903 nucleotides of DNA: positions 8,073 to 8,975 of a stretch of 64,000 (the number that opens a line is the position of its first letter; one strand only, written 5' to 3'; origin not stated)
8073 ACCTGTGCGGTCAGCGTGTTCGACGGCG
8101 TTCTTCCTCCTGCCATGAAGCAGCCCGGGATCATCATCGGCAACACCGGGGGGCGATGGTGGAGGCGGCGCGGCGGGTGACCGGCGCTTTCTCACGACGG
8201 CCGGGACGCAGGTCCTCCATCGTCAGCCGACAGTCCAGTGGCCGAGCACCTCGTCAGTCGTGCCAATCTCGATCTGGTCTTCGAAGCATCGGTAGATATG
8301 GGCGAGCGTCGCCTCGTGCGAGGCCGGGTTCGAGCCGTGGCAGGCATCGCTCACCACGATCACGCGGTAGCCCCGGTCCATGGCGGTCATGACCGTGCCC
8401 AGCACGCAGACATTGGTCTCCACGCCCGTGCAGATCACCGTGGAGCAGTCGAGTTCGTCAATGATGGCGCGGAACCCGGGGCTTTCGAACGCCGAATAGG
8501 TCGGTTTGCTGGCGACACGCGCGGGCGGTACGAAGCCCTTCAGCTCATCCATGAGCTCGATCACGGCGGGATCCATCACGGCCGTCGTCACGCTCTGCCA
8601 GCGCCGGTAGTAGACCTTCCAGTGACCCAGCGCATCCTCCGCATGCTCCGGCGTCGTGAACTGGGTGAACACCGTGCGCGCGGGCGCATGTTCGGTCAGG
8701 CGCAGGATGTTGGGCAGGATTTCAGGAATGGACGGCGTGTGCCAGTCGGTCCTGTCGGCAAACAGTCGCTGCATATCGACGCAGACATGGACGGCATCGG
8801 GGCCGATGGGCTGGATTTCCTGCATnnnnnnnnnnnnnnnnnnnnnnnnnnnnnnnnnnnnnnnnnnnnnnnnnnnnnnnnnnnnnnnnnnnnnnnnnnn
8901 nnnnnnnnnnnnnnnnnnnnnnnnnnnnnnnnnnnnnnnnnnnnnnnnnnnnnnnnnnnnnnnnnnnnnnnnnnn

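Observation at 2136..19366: Candidate amine / N-methyl-amine catabolic neighbourhood combining a Rieske oxygenase, GGT, a creatininase-family amidase, an isochorismatase-like amidase, a Pot-type importer, a DgcA/TMADH-like demethylase and a PuuB-like oxidase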

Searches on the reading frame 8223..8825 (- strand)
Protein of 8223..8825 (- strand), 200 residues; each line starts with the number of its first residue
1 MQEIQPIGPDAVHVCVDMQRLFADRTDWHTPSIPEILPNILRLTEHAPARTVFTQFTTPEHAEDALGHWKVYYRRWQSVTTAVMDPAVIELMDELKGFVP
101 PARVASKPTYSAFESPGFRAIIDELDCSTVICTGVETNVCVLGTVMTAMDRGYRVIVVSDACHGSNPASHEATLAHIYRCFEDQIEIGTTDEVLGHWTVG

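Call 3: search_protein_families(library=pfam, proteins=[window:8223-8825:-])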
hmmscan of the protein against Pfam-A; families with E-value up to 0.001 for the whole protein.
window:8223-8825:- (200 aa): 1 family
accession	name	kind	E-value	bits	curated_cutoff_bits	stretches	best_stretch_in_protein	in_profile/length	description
PF00857.26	Isochorismatase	-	2.7e-36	125.7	27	1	12-184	2-170/175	Isochorismatase domain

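Call 5: search_protein_families(library=ncbifam, proteins=[window:8223-8825:-], max_evalue=0.00001)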
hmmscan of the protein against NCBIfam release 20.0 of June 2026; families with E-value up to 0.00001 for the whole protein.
window:8223-8825:- (200 aa): 5 families
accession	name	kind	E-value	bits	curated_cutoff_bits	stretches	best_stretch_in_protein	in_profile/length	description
NF050097.1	BiurAmidohydBiuH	equivalog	1.1e-11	44.6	370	1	90-177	115-201/221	biuret amidohydrolase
NF041461.1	C_hydro_YcaC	equivalog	1.7e-09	37.5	310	1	66-176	40-151/201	isochorismate family cysteine hydrolase YcaC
TIGR03614.1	RutB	equivalog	2e-07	30.9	377.95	1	90-181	115-206/226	pyrimidine utilization protein B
NF008517.0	PRK11440.1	equivalog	1.5e-06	28.2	195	1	128-179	122-173/188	hydrolase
NF008623.0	PRK11609.1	equivalog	1.6e-06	28.1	174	1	123-175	139-191/213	bifunctional nicotinamidase/pyrazinamidase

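Call 10: find_encoding_contigs(protein=window:8223-8825:-, flank=10000, max_places=6)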
Protein window:8223-8825:- (200 aa): no gene with exactly this product is on record in the collection.

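Call 16: search_solved_structures(query=window:8223-8825:-, max_evalue=0.00001)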
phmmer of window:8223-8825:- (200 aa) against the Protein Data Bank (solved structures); distinct sequences matched with E-value up to 0.00001: 17.
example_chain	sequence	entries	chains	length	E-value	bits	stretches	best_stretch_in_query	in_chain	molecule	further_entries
4l07_A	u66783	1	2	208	6.9e-08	35.9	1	92-184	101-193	Hydrolase, isochorismatase family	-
3irv_A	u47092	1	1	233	2.1e-07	34.3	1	6-162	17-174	CYSTEINE HYDROLASE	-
6xix_A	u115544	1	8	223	4e-07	33.3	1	103-175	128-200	Cysteine hydrolase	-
3o90_A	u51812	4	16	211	4.8e-07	33.1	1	107-179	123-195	nicotinamidase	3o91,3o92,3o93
4wgf_A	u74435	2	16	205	1.1e-06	31.9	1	77-176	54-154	Probable hydrolase | Putative hydrolase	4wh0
3ot4_A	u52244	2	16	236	1.2e-06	31.7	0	104-178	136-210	Putative isochorismatase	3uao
4l08_B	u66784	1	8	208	1.2e-06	31.7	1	92-184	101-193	Hydrolase, isochorismatase family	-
6azo_A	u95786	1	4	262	1.6e-06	31.4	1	103-174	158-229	Putative amidase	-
1ilw_A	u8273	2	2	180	1.7e-06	31.3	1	9-175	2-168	180 aa long hypothetical Pyrazinamidase/nicotinamidase | 180aa long hypothetical Pyrazinamidase/Nicotinamidase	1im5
3s2s_A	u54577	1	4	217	2e-06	31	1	107-179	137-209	Putative pyrazinamidase/nicotinamidase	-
5zn8_A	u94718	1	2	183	2.7e-06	30.7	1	105-180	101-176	Isochorismatase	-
6a8l_A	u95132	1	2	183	2.7e-06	30.7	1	105-180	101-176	Isochorismatase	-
6kua_A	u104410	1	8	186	5.8e-06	29.6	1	100-183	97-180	Cysteine hydrolase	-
6azs_A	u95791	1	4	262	7.2e-06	29.3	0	107-174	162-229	Putative amidase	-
5bk6_A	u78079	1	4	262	7.3e-06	29.2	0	107-174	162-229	Putative amidase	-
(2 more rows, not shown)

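Call 51: search_dna_similar(query=window:8223-8825:-, collection=plasmids, mode=protein, max_rows=25, max_evalue=1e-10)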
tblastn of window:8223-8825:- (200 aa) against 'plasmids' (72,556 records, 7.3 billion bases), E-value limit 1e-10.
Records with a match: 323; places in all: 344; records where one place covers at least 80% of the query: 320.
Best place of each record, by identity: <60% 323.
By first word of the organism name: Rhizobium 175; Sinorhizobium 60; Agrobacterium 26; Ensifer 10; Mesorhizobium 9; Shinella 8; Paracoccus 7; Bradyrhizobium 4; Pararhizobium 3; Pseudomonas 3; and 13 more.
By predicted mobility (MOB-suite, as given by PLSDB): non-mobilizable 170; conjugative 95; mobilizable 58.
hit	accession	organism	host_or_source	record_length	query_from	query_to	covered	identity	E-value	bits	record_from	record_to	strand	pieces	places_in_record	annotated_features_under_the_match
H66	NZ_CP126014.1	Bradyrhizobium japonicum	Glycine max,soybean,root nodule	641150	2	199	99%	43.9%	3e-48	175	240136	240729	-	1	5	cysteine hydrolase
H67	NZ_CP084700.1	Rhizobium ruizarguesonis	Pisum sativum L.,Cell culture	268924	1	197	99%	44.2%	2e-50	181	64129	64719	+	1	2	isochorismatase family cysteine hydrolase | ABC transporter ATP-binding protein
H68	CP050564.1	Rhizobium leguminosarum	Lathyrus sativus,cell culture,root ...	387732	1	197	99%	44.2%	2e-50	181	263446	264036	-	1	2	cysteine hydrolase | ABC transporter ATP-binding protein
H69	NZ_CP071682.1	Rhizobium ruizarguesonis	lentil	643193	1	197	99%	44.2%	2e-50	181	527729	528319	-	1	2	isochorismatase family cysteine hydrolase | ABC transporter ATP-binding protein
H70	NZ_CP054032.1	Rhizobium indicum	Pisum sativum l. (pea),Pure culture,Pea ...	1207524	1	197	99%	44.2%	7e-49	177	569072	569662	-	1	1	record has no annotation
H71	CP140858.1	Rhizobium ruizarguesonis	Trifolium pratense,whole organism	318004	1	197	99%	44.2%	2e-48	176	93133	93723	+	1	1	cysteine hydrolase | ABC transporter ATP-binding protein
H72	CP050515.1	Rhizobium leguminosarum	Trifolium repens,cell culture,root ...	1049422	1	197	99%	43.7%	1e-48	176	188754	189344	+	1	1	cysteine hydrolase | ABC transporter ATP-binding protein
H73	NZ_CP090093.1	Rhizobium leguminosarum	Galega,Cell culture,Plant nodule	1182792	1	197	99%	43.7%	2e-48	175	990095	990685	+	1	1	record has no annotation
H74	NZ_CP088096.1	Rhizobium sp. SU303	cell culture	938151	1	197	99%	43.7%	2e-48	175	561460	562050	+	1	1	isochorismatase family cysteine hydrolase | ABC transporter ATP-binding protein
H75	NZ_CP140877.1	Rhizobium beringeri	Trifolium pratense,whole organism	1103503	1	197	99%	43.7%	3e-48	175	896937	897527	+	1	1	record has no annotation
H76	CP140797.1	Rhizobium beringeri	Trifolium pratense,whole organism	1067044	1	197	99%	43.7%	3e-48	175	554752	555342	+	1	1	isochorismatase family cysteine hydrolase | ABC transporter ATP-binding protein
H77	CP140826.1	Rhizobium beringeri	Trifolium pratense,whole organism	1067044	1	197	99%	43.7%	3e-48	175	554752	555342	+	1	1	isochorismatase family cysteine hydrolase | ABC transporter ATP-binding protein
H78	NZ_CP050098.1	Rhizobium leguminosarum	Trifolium pratense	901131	1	197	99%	43.7%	3e-48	175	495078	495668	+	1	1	isochorismatase family cysteine hydrolase | ABC transporter ATP-binding protein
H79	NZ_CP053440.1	Rhizobium brockwellii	Trifolium repens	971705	1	197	99%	43.7%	3e-48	175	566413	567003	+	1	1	isochorismatase family cysteine hydrolase | ABC transporter ATP-binding protein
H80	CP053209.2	Rhizobium leguminosarum bv. trifolii TA1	Trifolium spumosum L. (Annual ...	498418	1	197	99%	43.7%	6e-48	174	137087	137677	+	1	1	cysteine hydrolase | ABC transporter ATP-binding protein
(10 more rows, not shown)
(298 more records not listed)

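Call 52: get_annotated_region(hit=H67, flank=9000)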
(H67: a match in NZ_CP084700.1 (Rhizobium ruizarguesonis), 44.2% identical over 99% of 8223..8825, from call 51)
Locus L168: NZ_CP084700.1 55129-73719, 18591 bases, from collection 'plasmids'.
description: Rhizobium ruizarguesonis strain RCAM 1026 plasmid psymb, complete sequence
organism: Rhizobium ruizarguesonis (NCBI taxid 2081791)
taxonomy: Bacteria; Pseudomonadota; Alphaproteobacteria; Hyphomicrobiales; Rhizobiaceae; Rhizobium; Rhizobium ruizarguesonis
host: -; source: Pisum sativum L.,Cell culture; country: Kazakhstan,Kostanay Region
typing (MOB-suite, as given by PLSDB): conjugative; relaxase MOBQ; mating-pair formation MPF_T
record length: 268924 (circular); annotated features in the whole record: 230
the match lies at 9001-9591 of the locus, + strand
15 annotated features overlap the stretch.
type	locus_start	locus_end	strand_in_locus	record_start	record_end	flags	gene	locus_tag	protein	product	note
CDS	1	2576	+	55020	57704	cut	-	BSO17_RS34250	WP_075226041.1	carbohydrate-binding protein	-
CDS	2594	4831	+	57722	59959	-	-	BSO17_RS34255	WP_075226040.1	trehalase family glycosidase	GO:0005991 - trehalose metabolic process [Evidence IEA]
CDS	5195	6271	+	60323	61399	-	-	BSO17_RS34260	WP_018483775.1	extracellular solute-binding protein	-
CDS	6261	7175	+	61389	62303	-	-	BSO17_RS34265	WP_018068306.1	ABC transporter permease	GO:0055085 - transmembrane transport [Evidence IEA]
CDS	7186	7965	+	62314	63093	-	-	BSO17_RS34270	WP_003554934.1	ABC transporter permease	GO:0055085 - transmembrane transport [Evidence IEA]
CDS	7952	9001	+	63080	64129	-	-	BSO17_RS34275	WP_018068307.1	ABC transporter ATP-binding protein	-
CDS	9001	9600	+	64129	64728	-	-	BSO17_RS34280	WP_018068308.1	isochorismatase family cysteine hydrolase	-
CDS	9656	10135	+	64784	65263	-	-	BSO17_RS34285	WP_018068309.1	MarR family transcriptional regulator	GO:0006355 - regulation of DNA-templated transcription [Evidence IEA]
CDS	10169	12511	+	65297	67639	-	-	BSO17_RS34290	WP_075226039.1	glycoside hydrolase family 3 C-terminal domain-containing protein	GO:0005975 - carbohydrate metabolic process [Evidence IEA]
CDS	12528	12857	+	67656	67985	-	-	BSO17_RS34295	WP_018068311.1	XdhC family protein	-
CDS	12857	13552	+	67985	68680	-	-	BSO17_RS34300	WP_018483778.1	XdhC family protein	-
CDS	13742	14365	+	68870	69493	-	-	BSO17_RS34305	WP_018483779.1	nucleotidyltransferase family protein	-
CDS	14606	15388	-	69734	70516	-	-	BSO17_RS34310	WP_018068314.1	carbohydrate ABC transporter permease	GO:0008643 - carbohydrate transport [Evidence IEA]; GO:0055085 - transmembrane transport [Evidence IEA]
CDS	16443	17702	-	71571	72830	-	-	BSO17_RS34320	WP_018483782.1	extracellular solute-binding protein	-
CDS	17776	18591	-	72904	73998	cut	ugpC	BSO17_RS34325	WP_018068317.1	sn-glycerol-3-phosphate ABC transporter ATP-binding protein UgpC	-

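Call 53: get_annotated_region(hit=H66, flank=8000)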
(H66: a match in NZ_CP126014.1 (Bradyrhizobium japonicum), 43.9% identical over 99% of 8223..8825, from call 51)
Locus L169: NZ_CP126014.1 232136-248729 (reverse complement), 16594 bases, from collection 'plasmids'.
description: Bradyrhizobium japonicum strain S11L-Bj plasmid pS11L-1, complete sequence
organism: Bradyrhizobium japonicum (NCBI taxid 375)
taxonomy: Bacteria; Pseudomonadota; Alphaproteobacteria; Hyphomicrobiales; Nitrobacteraceae; Bradyrhizobium; Bradyrhizobium japonicum
host: -; source: Glycine max,soybean,root nodule; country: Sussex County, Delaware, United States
typing (MOB-suite, as given by PLSDB): conjugative; replicon rep_cluster_506; relaxase MOBP; mating-pair formation MPF_T
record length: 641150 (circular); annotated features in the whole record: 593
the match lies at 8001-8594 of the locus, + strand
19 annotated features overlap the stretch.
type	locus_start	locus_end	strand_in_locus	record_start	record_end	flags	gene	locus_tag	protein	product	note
CDS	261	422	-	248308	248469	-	-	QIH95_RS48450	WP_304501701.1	DUF2934 domain-containing protein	-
CDS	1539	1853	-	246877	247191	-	-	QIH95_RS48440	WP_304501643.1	response regulator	GO:0000160 - phosphorelay signal transduction system [Evidence IEA]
CDS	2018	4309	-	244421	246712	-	-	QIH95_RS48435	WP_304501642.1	PAS domain S-box protein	-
CDS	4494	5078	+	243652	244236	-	-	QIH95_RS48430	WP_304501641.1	carbohydrate porin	GO:0008643 - carbohydrate transport [Evidence IEA]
CDS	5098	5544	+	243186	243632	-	-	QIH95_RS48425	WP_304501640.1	carbohydrate porin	GO:0008643 - carbohydrate transport [Evidence IEA]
CDS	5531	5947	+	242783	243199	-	-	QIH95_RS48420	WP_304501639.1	carbohydrate porin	GO:0008643 - carbohydrate transport [Evidence IEA]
CDS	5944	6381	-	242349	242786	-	-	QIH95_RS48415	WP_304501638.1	DUF3147 family protein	-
CDS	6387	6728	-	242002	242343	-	-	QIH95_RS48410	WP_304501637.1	DUF3147 family protein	-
CDS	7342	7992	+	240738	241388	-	-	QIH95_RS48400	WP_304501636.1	phosphatase PAP2 family protein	-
CDS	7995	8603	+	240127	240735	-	-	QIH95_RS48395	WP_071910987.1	cysteine hydrolase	-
CDS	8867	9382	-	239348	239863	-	-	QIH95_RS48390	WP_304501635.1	inorganic diphosphatase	-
CDS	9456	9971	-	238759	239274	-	-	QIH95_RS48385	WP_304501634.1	ferritin-like domain-containing protein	-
CDS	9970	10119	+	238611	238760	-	-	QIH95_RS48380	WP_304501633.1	hypothetical protein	-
CDS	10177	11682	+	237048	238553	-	-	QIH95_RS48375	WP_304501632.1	FAD-dependent oxidoreductase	-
CDS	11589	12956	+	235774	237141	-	-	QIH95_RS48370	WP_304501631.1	FAD-dependent oxidoreductase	-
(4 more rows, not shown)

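Call 58: find_homologous_proteins(query=window:8223-8825:-, max_evalue=1e-20)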
Query window:8223-8825:- (200 aa): 206 proteins with E <= 1e-20 among 554 candidates; the best 120 are listed.
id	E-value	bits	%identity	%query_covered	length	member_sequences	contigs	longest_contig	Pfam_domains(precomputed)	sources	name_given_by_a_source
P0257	2.6e-134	463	100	100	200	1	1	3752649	PF00857.27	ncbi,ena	-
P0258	2.5e-112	392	85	100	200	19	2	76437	PF00857.27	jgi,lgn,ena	-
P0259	2.3e-98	346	75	100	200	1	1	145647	PF00857.27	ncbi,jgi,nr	ncbi:MAG: cysteine hydrolase [Rhodospirillales bacterium]|nr:cysteine hydrolase [Rhodospirillales ba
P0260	5.7e-98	345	73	99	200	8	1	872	PF00857.27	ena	-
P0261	4.4e-97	342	74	99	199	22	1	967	PF00857.27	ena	-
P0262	4.8e-97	342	71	100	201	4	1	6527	PF00857.27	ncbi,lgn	-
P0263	1.3e-96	340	72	99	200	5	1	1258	PF00857.27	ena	-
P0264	3.1e-95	336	75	99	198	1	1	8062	PF00857.27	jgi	-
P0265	8.6e-95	334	73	99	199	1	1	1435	PF00857.27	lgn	-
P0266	3.1e-93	329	73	99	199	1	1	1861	PF00857.27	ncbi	-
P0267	1.2e-92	327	69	100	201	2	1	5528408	PF00857.27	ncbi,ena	-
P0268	6.8e-92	325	67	99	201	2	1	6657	PF00857.27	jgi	jgi:nicotinamidase-related amidase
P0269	6.9e-92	325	70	99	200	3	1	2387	PF00857.27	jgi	-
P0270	1.5e-91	324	71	99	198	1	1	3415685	PF00857.27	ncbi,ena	-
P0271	2.4e-90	320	68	99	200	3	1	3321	PF00857.27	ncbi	-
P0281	4.0e-81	290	61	99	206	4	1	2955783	PF00857.27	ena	-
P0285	1.6e-80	288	63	100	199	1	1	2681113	PF00857.27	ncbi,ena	-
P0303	1.2e-69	252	58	99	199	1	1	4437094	PF00857.27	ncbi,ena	-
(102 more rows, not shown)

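Call 59: find_encoding_contigs(protein=P0259, flank=10000, max_places=1)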
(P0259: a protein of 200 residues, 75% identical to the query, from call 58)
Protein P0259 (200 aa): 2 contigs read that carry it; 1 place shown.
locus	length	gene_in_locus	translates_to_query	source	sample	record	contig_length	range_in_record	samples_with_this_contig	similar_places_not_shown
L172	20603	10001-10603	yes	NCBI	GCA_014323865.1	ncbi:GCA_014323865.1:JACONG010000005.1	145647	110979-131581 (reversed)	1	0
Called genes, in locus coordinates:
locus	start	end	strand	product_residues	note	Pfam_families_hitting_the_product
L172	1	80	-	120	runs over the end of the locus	PF03692:CxxCxxCC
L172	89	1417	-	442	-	PF01266:DAO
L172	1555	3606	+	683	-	PF00724:Oxidored_FMN, PF01593:Amino_oxidase (faint), PF07992:Pyr_redox_2, PF00070:Pyr_redox (weak), PF01266:DAO (faint), PF03486:HI0933_like (weak), PF12831:FAD_oxidored (faint), PF13450:NAD_binding_8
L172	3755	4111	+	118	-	-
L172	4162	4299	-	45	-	-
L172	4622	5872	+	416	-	PF00805:Pentapeptide, PF13576:Pentapeptide_3 (weak), PF13599:Pentapeptide_4 (weak), PF25296:Decapeptide (faint), PF00805:Pentapeptide, PF13599:Pentapeptide_4 (weak), PF00805:Pentapeptide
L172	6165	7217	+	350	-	PF01547:SBP_bac_1, PF13416:SBP_bac_8, PF13531:SBP_bac_11 (faint), PF13343:SBP_bac_6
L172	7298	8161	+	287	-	PF00528:BPD_transp_1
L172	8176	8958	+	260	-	PF00528:BPD_transp_1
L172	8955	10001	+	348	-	PF00005:ABC_tran, PF13304:AAA_21 (faint), PF08402:TOBE_2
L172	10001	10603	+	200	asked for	PF00857:Isochorismatase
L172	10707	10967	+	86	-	-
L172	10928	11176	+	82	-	-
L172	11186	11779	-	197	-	PF00440:TetR_N, PF14246:TetR_C_7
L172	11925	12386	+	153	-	PF00111:Fer2, PF01799:Fer2_2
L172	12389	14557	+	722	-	PF20256:MoCoBD_2, PF02738:MoCoBD_1, PF20256:MoCoBD_2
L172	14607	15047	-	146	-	PF01019:G_glu_transpept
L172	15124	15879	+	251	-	PF07021:MetW (weak), PF13489:Methyltransf_23, PF08241:Methyltransf_11, PF08242:Methyltransf_12, PF13649:Methyltransf_25, PF13847:Methyltransf_31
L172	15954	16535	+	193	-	PF00355:Rieske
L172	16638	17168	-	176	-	-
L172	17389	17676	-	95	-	-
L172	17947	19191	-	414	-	PF01773:Nucleos_tra2_N, PF07670:Gate, PF07662:Nucleos_tra2_C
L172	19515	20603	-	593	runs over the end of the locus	PF03600:CitMHS, PF02080:TrkA_C, PF00939:Na_sulph_symp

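Call 60: find_encoding_contigs(protein=P0270, flank=10000, max_places=1)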
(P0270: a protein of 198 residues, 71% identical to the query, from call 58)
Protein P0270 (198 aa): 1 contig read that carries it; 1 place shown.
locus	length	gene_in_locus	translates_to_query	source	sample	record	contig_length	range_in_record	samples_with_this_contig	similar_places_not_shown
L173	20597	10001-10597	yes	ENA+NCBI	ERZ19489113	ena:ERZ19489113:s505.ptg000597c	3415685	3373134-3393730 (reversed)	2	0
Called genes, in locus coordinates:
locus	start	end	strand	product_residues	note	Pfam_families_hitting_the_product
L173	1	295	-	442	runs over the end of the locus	PF01266:DAO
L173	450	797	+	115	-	-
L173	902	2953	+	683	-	PF00724:Oxidored_FMN, PF07992:Pyr_redox_2, PF00070:Pyr_redox (weak), PF01593:Amino_oxidase (faint), PF03486:HI0933_like (weak), PF12831:FAD_oxidored (weak), PF13450:NAD_binding_8 (weak), PF07992:Pyr_redox_2 (weak)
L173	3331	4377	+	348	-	-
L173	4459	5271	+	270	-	PF12796:Ank_2, PF13637:Ank_4 (faint), PF00023:Ank (weak), PF13857:Ank_5 (weak), PF00023:Ank, PF12796:Ank_2, PF13857:Ank_5 (weak), PF00023:Ank, +1 more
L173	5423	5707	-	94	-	-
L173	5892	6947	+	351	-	PF01547:SBP_bac_1, PF13416:SBP_bac_8, PF13531:SBP_bac_11 (weak), PF13343:SBP_bac_6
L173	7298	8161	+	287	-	PF00528:BPD_transp_1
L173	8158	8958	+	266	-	PF00528:BPD_transp_1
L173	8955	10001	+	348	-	PF00005:ABC_tran, PF13304:AAA_21 (faint), PF08402:TOBE_2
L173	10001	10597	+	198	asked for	PF00857:Isochorismatase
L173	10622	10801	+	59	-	-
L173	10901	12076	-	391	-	PF02771:Acyl-CoA_dh_N, PF02770:Acyl-CoA_dh_M, PF00441:Acyl-CoA_dh_1, PF08028:Acyl-CoA_dh_2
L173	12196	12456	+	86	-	-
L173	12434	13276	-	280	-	PF02668:TauD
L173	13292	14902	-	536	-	PF01019:G_glu_transpept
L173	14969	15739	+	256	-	PF13489:Methyltransf_23, PF07021:MetW (weak), PF13847:Methyltransf_31, PF08241:Methyltransf_11, PF08242:Methyltransf_12, PF13649:Methyltransf_25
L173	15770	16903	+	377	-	PF00355:Rieske, PF00848:Ring_hydroxyl_A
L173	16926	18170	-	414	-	PF01773:Nucleos_tra2_N, PF07670:Gate, PF07662:Nucleos_tra2_C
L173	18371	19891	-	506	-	PF00171:Aldedh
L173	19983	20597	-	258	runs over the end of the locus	PF13489:Methyltransf_23, PF02353:CMAS, PF13847:Methyltransf_31, PF08241:Methyltransf_11, PF08242:Methyltransf_12, PF13649:Methyltransf_25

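Call 61: find_encoding_contigs(protein=P0285, flank=10000, max_places=1)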
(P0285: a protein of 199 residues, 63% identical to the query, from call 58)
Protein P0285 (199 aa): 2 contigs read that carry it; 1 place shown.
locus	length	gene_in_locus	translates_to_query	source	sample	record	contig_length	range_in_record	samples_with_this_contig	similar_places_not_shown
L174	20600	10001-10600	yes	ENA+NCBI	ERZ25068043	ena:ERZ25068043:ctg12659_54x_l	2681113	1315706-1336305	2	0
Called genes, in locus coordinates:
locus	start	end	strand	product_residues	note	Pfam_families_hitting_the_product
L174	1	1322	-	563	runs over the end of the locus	PF03460:NIR_SIR_ferr, PF01077:NIR_SIR, PF03460:NIR_SIR_ferr, PF01077:NIR_SIR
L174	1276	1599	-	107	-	PF11011:DUF2849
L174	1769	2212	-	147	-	PF06319:MmcB-like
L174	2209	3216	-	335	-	PF02277:DBI_PRT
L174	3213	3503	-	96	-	-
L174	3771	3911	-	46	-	-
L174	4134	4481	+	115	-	-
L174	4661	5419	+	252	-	PF02654:CobS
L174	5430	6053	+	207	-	PF00300:His_Phos_1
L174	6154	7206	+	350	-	PF01547:SBP_bac_1, PF13416:SBP_bac_8, PF13531:SBP_bac_11 (weak), PF13343:SBP_bac_6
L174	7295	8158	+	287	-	PF00528:BPD_transp_1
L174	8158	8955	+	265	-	PF00528:BPD_transp_1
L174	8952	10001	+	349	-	PF00005:ABC_tran, PF13304:AAA_21 (faint), PF08402:TOBE_2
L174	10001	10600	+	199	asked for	PF00857:Isochorismatase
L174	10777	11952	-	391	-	PF02771:Acyl-CoA_dh_N, PF02770:Acyl-CoA_dh_M, PF00441:Acyl-CoA_dh_1, PF08028:Acyl-CoA_dh_2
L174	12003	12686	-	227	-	PF02589:LUD_dom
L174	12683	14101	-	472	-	PF02589:LUD_dom, PF12838:Fer4_7 (faint), PF13187:Fer4_9 (faint), PF00037:Fer4 (faint), PF13237:Fer4_10 (faint), PF13183:Fer4_8, PF13534:Fer4_17 (faint)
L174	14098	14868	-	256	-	PF02754:CCG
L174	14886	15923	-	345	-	PF03562:MltA, PF06725:3D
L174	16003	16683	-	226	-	PF04280:Tim44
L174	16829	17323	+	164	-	PF04186:FxsA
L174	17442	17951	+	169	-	PF02556:SecB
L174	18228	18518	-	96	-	PF07372:DUF1491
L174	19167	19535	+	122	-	-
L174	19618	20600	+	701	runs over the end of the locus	PF02629:CoA_binding (weak), PF13380:CoA_binding_2, PF13607:Succ_CoA_lig, PF13549:ATP-grasp_5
